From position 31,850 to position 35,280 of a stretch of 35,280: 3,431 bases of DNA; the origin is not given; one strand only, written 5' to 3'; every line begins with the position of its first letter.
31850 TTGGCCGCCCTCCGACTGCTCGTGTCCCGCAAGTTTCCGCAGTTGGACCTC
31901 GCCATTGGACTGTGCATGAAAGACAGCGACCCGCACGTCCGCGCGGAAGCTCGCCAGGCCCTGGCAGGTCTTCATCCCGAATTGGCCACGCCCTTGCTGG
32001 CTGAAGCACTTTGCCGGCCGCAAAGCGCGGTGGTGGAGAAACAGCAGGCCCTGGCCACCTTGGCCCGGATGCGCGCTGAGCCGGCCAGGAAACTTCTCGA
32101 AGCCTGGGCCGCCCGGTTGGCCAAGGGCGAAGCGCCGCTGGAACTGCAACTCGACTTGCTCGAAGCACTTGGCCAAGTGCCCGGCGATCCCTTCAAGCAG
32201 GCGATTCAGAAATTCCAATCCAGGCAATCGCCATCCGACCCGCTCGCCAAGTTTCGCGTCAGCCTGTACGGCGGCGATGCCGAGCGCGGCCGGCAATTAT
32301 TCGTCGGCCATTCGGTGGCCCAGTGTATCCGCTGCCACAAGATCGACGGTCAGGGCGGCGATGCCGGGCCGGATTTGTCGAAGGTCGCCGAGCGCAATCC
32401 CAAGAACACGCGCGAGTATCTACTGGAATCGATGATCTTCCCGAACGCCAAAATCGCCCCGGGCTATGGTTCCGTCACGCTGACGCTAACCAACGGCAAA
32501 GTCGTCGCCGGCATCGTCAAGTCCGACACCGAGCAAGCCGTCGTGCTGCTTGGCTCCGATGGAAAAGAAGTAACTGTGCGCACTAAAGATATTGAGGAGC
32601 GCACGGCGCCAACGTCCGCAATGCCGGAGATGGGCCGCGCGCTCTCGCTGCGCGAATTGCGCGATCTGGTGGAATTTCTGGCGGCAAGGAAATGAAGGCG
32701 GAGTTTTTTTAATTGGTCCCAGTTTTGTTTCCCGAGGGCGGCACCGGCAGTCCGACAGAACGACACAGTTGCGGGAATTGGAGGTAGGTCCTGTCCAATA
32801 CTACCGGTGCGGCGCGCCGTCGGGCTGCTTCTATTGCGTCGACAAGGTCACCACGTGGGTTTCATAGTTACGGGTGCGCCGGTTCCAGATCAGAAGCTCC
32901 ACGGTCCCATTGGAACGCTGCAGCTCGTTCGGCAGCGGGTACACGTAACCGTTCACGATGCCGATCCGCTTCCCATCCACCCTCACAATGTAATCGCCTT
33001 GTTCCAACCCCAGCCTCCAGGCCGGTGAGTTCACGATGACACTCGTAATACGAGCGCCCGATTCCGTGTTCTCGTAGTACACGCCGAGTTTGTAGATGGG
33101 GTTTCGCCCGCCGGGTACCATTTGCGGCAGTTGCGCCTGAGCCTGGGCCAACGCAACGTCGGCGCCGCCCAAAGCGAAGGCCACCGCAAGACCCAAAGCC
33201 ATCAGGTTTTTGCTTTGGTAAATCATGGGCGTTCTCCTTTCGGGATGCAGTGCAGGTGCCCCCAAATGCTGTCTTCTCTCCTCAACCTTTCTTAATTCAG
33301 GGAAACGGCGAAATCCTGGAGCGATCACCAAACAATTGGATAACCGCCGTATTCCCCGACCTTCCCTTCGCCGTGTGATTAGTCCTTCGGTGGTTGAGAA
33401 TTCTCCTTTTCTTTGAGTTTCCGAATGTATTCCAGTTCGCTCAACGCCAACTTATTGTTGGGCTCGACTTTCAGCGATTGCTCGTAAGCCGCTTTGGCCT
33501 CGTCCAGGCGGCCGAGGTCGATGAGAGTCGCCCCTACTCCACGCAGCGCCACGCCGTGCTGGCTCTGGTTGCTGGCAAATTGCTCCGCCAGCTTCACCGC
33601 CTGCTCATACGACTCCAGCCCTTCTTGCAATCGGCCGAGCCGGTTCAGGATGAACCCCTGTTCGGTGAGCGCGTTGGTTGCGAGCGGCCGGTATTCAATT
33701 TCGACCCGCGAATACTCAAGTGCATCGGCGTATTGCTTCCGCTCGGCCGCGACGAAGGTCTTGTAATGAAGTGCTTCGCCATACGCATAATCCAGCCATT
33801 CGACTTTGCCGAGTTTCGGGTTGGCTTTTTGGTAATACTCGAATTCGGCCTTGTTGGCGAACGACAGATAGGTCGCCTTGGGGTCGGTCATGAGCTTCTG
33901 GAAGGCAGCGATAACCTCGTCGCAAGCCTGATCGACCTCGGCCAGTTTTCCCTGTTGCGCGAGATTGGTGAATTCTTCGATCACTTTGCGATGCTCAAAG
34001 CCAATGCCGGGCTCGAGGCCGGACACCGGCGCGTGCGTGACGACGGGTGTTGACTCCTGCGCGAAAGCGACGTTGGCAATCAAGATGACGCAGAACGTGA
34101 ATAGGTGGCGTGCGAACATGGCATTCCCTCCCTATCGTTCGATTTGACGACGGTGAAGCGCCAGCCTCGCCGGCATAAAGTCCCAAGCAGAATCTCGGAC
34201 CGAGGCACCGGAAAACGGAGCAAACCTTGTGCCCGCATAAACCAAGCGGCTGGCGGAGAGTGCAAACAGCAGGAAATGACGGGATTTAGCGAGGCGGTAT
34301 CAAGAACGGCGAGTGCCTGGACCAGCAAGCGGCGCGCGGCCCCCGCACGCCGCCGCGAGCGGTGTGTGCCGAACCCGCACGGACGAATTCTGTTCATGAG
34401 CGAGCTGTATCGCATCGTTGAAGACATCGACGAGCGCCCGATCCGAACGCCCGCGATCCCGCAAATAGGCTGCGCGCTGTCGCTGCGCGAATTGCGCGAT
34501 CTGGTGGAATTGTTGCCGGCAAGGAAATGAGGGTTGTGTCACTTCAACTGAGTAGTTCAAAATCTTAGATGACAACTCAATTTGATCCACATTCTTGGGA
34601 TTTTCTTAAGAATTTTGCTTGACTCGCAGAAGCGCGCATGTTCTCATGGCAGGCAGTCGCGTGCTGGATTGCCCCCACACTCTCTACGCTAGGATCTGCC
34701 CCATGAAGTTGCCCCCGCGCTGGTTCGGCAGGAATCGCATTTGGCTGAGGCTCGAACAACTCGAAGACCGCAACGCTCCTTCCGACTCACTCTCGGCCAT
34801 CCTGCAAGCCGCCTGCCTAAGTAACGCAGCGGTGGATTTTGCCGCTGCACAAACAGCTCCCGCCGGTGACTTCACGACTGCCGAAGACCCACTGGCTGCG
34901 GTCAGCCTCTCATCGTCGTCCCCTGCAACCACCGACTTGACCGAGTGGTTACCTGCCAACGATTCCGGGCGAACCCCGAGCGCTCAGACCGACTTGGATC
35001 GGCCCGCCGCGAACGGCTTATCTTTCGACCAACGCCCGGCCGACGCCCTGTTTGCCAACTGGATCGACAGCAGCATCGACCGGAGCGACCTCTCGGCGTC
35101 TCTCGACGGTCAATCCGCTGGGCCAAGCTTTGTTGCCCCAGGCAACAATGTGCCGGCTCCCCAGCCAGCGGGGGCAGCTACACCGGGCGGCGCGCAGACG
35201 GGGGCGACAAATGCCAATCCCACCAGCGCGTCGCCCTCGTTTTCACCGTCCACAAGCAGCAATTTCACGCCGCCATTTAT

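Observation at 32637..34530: Duplicated 3' gene end: ~60-nt near-identical copy of the C-terminus of the PVC cytochrome-c giant 1.8 kb downstream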

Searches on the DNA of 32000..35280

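Call 34: search_rna_families(source=window, start=32000, end=35280, threshold=evalue, max_evalue=1)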
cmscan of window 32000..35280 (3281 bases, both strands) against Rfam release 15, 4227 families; matches with E-value up to 1: 0.
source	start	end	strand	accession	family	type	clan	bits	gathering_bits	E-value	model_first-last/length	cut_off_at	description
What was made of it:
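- On Structured RNA / terminator element: Call 34: no Rfam match at E<=1.
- There is no Rfam family (call 34).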

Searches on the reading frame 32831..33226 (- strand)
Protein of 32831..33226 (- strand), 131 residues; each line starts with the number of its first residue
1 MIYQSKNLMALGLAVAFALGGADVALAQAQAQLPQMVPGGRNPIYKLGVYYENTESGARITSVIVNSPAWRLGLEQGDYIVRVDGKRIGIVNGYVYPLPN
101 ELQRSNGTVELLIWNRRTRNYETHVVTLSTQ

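Call 55: find_encoding_contigs(protein=window:32831-33226:-, flank=10000, max_places=6)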
Protein window:32831-33226:- (131 aa): 2 contigs read that carry it; 1 place shown.
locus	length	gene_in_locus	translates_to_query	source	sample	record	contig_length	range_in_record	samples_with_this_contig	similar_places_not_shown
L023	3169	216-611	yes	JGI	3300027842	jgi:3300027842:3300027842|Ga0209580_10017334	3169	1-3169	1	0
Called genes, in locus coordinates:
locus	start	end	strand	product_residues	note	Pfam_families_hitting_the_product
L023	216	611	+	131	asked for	PF13180:PDZ_2 (weak), PF17820:PDZ_6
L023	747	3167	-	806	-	?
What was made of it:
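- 32831..33226 (-): PDZ-domain protein gene (131 aa from the ATG start; predicted secreted). It lies between the two copies. Call 55: the exact 131-aa product is called on JGI contig L023.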

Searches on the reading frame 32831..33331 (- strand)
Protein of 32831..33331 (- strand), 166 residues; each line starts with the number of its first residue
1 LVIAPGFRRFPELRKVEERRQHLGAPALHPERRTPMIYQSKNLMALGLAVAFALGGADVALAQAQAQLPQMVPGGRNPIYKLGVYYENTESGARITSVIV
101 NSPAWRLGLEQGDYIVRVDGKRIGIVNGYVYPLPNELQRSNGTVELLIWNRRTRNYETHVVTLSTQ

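Call 12: search_protein_families(library=pfam, proteins=[window:32831-33331:-], max_evalue=0.01)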
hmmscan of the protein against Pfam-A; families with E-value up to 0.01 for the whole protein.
window:32831-33331:- (166 aa): 3 families
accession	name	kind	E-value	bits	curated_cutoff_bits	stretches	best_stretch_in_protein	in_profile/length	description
PF17820.7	PDZ_6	-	8.4e-08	32.3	27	1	94-123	1-30/54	PDZ domain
PF13180.12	PDZ_2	-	1.9e-06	28.5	27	1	82-124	3-45/80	PDZ domain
PF00595.29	PDZ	-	0.0021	18.9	23.2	1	90-123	24-57/81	PDZ domain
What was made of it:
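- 32831..33226 (-): Call 12 (PDZ_6, E=8e-8).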

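Call 13: search_protein_families(library=ncbifam, proteins=[window:32831-33331:-], max_evalue=0.01)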
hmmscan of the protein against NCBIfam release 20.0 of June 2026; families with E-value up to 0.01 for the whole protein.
window:32831-33331:- (166 aa): 6 families
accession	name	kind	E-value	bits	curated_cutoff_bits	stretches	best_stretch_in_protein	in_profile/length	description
TIGR02037.1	degP_htrA_DO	subfamily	3.1e-05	23.1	416.2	1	89-125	257-293/434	Do family serine endopeptidase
NF008046.0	PRK10779.1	equivalog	0.00035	19.7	477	1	71-132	202-263/450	sigma E protease regulator RseP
NF041199.1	trx7_PDZ_seleno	equivalog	0.00058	18.9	300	1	82-153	195-263/390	Trx7/PDZ domain-containing (seleno)protein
NF040960.1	MamE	equivalog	0.0012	17.5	800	1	89-125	465-501/659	magnetosome formation protease MamE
NF041521.1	HhoA_HhoB_HtrA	equivalog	0.0023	17.3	450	1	89-123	261-295/335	HhoA/HhoB/HtrA family serine endopeptidase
NF045589.1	Cterm_S41_CtpB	exception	0.0098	14.6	633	0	92-123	131-162/416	carboxyl-terminal processing protease CtpB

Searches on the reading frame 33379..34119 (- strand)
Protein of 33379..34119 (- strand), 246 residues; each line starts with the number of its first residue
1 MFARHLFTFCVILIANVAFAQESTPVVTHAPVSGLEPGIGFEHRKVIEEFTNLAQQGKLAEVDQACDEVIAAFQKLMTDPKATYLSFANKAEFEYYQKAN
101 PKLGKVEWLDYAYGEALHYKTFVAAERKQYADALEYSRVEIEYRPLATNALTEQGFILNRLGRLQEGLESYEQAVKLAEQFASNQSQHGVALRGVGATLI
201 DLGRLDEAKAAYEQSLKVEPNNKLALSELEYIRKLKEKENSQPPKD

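Call 12: search_protein_families(library=pfam, proteins=[window:33379-34119:-], max_evalue=0.01)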
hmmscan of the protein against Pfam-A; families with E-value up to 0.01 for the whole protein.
window:33379-34119:- (246 aa): 12 families
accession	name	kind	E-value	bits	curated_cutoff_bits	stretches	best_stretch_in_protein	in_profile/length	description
PF13424.12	TPR_12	-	3.4e-10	40.4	30.1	1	149-217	4-73/77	Tetratricopeptide repeat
PF13181.12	TPR_8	-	6.3e-10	38.9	25.7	1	197-222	9-34/34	Tetratricopeptide repeat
PF00515.34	TPR_1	-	9e-09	35.2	27.8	2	194-222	6-34/34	Tetratricopeptide repeat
PF07719.23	TPR_2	-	3.9e-08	33.2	27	1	191-222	3-34/34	Tetratricopeptide repeat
PF17874.7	TPR_MalT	-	9.8e-08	32.1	45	1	111-218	44-151/336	MalT-like TPR region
PF13414.12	TPR_11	-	7.8e-07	29.1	26.8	1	198-228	3-33/42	TPR repeat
PF13432.12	TPR_16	-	7.8e-06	26.7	32.7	0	199-226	7-34/65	Tetratricopeptide repeat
PF13428.12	TPR_14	-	7.6e-05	23.5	23.5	1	192-228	4-40/44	Tetratricopeptide repeat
PF13371.12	TPR_9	-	9.6e-05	22.8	35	1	124-180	5-61/73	Tetratricopeptide repeat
PF13374.12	TPR_10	-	0.00065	20.1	27.5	0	195-217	8-30/42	Tetratricopeptide repeat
PF14559.12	TPR_19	-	0.0043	17.8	25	1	170-223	6-59/68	Tetratricopeptide repeat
PF23914.1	TPR_CcmH_CycH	-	0.0058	16.9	42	0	197-226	58-87/158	Cytochrome c-type biogenesis protein H TPR domain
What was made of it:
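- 33379..34119 (-): TPR-repeat protein gene (246 aa, with a signal-peptide-like N-terminus). It lies between the two copies. Call 12 (TPR_12, E=3e-10).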

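Call 13: search_protein_families(library=ncbifam, proteins=[window:33379-34119:-], max_evalue=0.01)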
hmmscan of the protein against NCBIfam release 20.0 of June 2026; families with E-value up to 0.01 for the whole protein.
window:33379-34119:- (246 aa): 7 families
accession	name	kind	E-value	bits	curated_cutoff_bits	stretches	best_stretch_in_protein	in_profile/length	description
NF047507.1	TPR_BatC_Lepto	exception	7.8e-06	25.5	175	1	162-243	72-150/214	TPR repeat-containing protein BatC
NF033762.1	social_mot_Tgl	equivalog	1.1e-05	24.9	225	1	117-216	33-127/252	social motility TPR repeat lipoprotein Tgl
NF040959.1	MamA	equivalog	4.2e-05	23.1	200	1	91-181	82-172/204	magnetosome protein MamA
TIGR02917.1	PEP_TPR_lipo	equivalog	0.00013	20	312.2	1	63-223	244-397/899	XrtA/PEP-CTERM system TPR-repeat protein PrsT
NF053617.1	SARPRegAfsRStmc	equivalog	0.001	17.1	1430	1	112-226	774-893/986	SARP-family global regulator AfsR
NF002725.1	PRK02603.1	equivalog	0.0034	17.4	143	1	123-217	44-141/173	photosystem I assembly protein Ycf3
TIGR02521.1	type_IV_pilW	equivalog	0.0068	16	154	0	127-180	44-97/234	type IV pilus biogenesis/stability protein PilW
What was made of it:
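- On TIGR02603 heme-binding domain: copy B / ORF 34105-34530: NCBIfam and Pfam give no hit at E<=0.01 (calls 12, 13).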

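Call 44: find_related_loci(query=window:33379-34116:-, collection=genome_contigs, flank=8000)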
Query window:33379-34116:- (245 aa) in genome_contigs; peptide patterns used: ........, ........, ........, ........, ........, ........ (x = any residue, [..] = any of these).
599 stretches matched a pattern (row limit reached: there are more); 17 encode a relative of the query (tblastn E <= 1e-3); 17 distinct loci.
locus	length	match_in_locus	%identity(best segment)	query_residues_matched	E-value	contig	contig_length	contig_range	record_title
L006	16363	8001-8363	36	115-235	2e-13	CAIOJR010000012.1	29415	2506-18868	MAG: uncultured Caulobacterales bacterium isolate AlinenLipids_bin-4138 genome assembly, contig: bin-4138:012/279, whole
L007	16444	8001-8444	31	95-244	3e-11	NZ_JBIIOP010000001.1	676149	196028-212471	MAG: Brevundimonas sp. isolate ME2002-11-07_3300042865_group1_bin118 Rohwer_bin1833_scaffold_3_c1, whole genome shotgun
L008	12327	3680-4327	26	41-244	2e-10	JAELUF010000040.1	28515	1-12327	Brevundimonas sp. ASV9 NODE_40_length_28515_cov_33.405981, whole genome shotgun sequence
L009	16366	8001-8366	35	112-235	4e-10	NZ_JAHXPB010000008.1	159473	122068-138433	Brevundimonas sp. EYE_349 Seq_8, whole genome shotgun sequence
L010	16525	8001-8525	35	127-237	1e-8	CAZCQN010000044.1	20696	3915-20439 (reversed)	MAG TPA_asm: uncultured Verrucomicrobiota bacterium isolate SRP214966_co5_75 genome assembly, contig: NODE_2028_length_2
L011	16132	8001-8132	57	192-235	2e-8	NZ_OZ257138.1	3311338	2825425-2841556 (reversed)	MAG: Brevundimonas sp. isolate 92ae66e9-a21b-403b-8aea-95c548543948 chromosome 1, complete sequence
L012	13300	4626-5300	27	122-220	9e-8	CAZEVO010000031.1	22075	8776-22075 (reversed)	MAG TPA_asm: uncultured Methylococcaceae bacterium isolate SRP200020_co5_355 genome assembly, contig: NODE_3618_length_2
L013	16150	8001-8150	48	195-244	8e-8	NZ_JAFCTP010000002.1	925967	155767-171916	Brevundimonas sp. TWP1-3 NODE_2_length_925967_cov_280.059087, whole genome shotgun sequence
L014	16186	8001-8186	37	150-219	3e-7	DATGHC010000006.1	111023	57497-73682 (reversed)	MAG TPA_asm: Candidatus Acidiferrales bacterium isolate SMAG_U9770 k141_1836146, whole genome shotgun sequence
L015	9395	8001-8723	32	122-236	3e-6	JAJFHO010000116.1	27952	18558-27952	MAG: Hyphomicrobiales bacterium isolate OFTM323 OFTM323_115, whole genome shotgun sequence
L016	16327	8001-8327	30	106-217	3e-6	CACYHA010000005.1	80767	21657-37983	MAG: Ruminococcaceae bacterium isolate RUG11928 genome assembly, contig: RUG11928_asm_5, whole genome shotgun sequence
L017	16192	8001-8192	39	168-231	5e-6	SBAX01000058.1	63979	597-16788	MAG: Phycisphaera mikurensis isolate Bin_18_1 Hy_contig10652, whole genome shotgun sequence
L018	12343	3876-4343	29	144-237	6e-6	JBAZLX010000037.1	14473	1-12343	MAG: Bdellovibrionales bacterium isolate SO_2017_LW4_25 scaffold_7450_c1_LW137-91_2017, whole genome shotgun sequence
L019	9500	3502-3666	35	159-220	5e-6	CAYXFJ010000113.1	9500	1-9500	MAG TPA_asm: uncultured bacterium isolate SRP080215_co1_194 genome assembly, contig: NODE_8830_length_9500_cov_4.277501,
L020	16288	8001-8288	26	119-221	2e-5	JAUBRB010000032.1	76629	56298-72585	Microcoleus sp. POL10_C6 NODE_75_length_76629_cov_46.003827, whole genome shotgun sequence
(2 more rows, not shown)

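Call 54: find_encoding_contigs(protein=window:33379-34119:-, flank=10000, max_places=6)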
Protein window:33379-34119:- (246 aa): no gene with exactly this product is on record in the collection.

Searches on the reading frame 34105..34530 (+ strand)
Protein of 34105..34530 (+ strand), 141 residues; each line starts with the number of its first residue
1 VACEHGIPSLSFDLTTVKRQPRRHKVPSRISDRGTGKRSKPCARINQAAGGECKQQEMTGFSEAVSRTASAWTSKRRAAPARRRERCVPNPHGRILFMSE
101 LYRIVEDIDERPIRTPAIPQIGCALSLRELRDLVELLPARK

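Call 12: search_protein_families(library=pfam, proteins=[window:34105-34530:+], max_evalue=0.01)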
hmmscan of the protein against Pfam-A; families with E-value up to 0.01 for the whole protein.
window:34105-34530:+ (141 aa): 0 families

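Call 13: search_protein_families(library=ncbifam, proteins=[window:34105-34530:+], max_evalue=0.01)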
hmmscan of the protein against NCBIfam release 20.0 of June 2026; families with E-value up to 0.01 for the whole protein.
window:34105-34530:+ (141 aa): 0 families

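Call 37: find_homologous_proteins(query=window:34105-34527:+, max_evalue=0.001)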
Query window:34105-34527:+ (141 aa): 1 proteins with E <= 0.001 among 64 candidates.
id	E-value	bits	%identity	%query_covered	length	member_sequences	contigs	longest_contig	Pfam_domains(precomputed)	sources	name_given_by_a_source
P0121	1.0e-46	176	100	60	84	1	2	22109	-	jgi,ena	-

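Call 39: find_encoding_contigs(protein=P0121, flank=10000, max_places=6)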
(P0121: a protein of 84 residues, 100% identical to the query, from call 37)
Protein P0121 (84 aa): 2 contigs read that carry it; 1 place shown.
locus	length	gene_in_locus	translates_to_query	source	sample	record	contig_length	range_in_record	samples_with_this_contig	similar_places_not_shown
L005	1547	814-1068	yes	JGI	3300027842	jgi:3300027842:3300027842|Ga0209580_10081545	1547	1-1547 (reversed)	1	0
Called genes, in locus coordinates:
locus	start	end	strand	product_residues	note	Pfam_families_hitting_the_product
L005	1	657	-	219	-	?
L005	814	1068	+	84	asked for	-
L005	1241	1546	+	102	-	?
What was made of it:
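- Records of a 20-50-kb contig carry both the PDZ product and the B ORF (calls 39, 55).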

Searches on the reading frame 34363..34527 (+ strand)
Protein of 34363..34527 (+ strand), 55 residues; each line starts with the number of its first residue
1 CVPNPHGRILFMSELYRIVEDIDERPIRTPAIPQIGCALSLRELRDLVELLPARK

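Call 42: find_homologous_proteins(query=window:34363-34527:+, max_evalue=10)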
Query seq(55 aa) (55 aa): 2 proteins with E <= 10 among 2 candidates.
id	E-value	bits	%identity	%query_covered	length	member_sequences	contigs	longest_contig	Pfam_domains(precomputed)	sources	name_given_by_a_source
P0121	2.5e-28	113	100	100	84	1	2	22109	-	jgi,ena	-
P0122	2.2e-19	85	100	80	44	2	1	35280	-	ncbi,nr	ncbi:MAG TPA: hypothetical protein VKS79_10370 [Gemmataceae bacterium]|nr:hypothetical protein [Gemm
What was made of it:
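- Tried and rejected: The word filter returned only the ORF's own gene calls (calls 37, 42), so this was uninformative.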

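Call 48: search_protein_representatives(protein=window:34396-34527:+)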
Query: 44 residues. Proteins with E-value up to 0.001 (for the whole library): 4; up to 1e-10: 1; up to 1e-30: 0. The best 4 are listed.
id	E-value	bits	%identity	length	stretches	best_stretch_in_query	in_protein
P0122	1.5e-20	86.0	100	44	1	1-44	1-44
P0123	1.5e-05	40.1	34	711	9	11-34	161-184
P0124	7.2e-05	38.0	59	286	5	18-32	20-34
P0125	1.2e-04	37.4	33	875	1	13-42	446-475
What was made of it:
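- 34396..34530 (+): The 44-aa 'hypothetical protein' VKS79_10370 annotated by NCBI (JGI calls an 84-aa version starting at 34276). It is probably a spurious call on the relic. Call 48: no stand-alone homolog among 1.84 billion representatives.
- On Pseudogene fragment / gene relic: Call 48: exhaustive phmmer against 1.84 billion representatives finds only the ORF itself plus three long, unrelated multi-stretch hits.
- Exhaustive phmmer finds no stand-alone homolog (call 48). No homolog exists as a stand-alone protein (call 48).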
